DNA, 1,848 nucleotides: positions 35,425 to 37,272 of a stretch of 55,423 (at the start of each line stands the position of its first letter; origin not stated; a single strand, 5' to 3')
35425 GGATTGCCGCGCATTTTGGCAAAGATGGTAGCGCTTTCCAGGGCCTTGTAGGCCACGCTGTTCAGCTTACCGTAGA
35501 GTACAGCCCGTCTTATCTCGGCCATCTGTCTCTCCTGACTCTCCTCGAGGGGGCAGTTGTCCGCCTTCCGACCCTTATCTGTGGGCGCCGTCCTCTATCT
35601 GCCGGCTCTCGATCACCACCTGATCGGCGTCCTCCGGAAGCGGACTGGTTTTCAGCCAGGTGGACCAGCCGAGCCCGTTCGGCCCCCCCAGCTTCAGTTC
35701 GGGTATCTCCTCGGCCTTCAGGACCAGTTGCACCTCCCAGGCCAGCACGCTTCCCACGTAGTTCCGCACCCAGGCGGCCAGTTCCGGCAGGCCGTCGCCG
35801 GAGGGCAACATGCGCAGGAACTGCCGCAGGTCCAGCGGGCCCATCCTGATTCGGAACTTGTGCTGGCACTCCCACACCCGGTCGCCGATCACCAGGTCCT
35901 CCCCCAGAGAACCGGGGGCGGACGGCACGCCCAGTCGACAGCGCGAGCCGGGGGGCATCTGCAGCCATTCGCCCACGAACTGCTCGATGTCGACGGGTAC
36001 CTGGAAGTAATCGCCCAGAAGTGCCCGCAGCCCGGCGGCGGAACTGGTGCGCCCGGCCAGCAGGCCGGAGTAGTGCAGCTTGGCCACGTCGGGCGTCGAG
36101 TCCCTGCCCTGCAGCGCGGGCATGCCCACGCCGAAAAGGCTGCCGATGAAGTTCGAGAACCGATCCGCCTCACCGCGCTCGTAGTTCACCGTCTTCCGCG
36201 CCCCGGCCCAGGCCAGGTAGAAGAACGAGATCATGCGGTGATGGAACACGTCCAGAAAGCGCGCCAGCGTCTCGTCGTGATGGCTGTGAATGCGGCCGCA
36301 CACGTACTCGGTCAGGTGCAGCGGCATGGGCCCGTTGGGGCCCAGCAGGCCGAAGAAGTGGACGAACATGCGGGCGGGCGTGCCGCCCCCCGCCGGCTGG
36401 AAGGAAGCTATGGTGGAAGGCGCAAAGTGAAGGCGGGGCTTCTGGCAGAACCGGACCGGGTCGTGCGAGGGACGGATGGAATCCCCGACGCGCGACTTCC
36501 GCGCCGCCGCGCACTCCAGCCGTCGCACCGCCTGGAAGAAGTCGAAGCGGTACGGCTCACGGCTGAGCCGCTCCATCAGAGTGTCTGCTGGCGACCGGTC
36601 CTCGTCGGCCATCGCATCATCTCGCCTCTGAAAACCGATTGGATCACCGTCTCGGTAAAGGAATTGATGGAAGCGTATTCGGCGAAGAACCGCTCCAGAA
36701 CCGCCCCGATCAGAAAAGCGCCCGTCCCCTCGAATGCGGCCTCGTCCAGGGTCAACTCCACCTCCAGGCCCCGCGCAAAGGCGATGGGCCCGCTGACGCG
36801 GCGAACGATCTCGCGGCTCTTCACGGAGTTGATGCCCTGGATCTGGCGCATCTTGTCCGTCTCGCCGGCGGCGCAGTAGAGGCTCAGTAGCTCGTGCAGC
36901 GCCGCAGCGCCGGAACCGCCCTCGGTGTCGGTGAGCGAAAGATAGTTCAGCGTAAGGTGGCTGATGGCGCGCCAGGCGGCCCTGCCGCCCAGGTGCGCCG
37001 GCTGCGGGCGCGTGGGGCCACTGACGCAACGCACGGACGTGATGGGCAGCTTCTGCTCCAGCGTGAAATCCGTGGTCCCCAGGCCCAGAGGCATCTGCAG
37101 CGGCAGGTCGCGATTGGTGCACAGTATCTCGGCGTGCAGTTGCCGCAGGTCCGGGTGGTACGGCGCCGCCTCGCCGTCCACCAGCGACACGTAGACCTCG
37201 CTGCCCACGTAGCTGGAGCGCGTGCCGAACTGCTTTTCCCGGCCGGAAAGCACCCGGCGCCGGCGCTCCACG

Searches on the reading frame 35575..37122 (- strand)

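Call 32: search_protein_families(library=pfam, proteins=[window:35575-37122:-], max_evalue=0.001)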
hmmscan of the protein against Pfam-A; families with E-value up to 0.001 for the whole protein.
window:35575-37122:- (515 aa): 1 family
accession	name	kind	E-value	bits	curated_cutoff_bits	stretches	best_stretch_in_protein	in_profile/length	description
PF06996.16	T6SS_TssG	-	4.6e-111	371.4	24.6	1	189-491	1-304/304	Type VI secretion, TssG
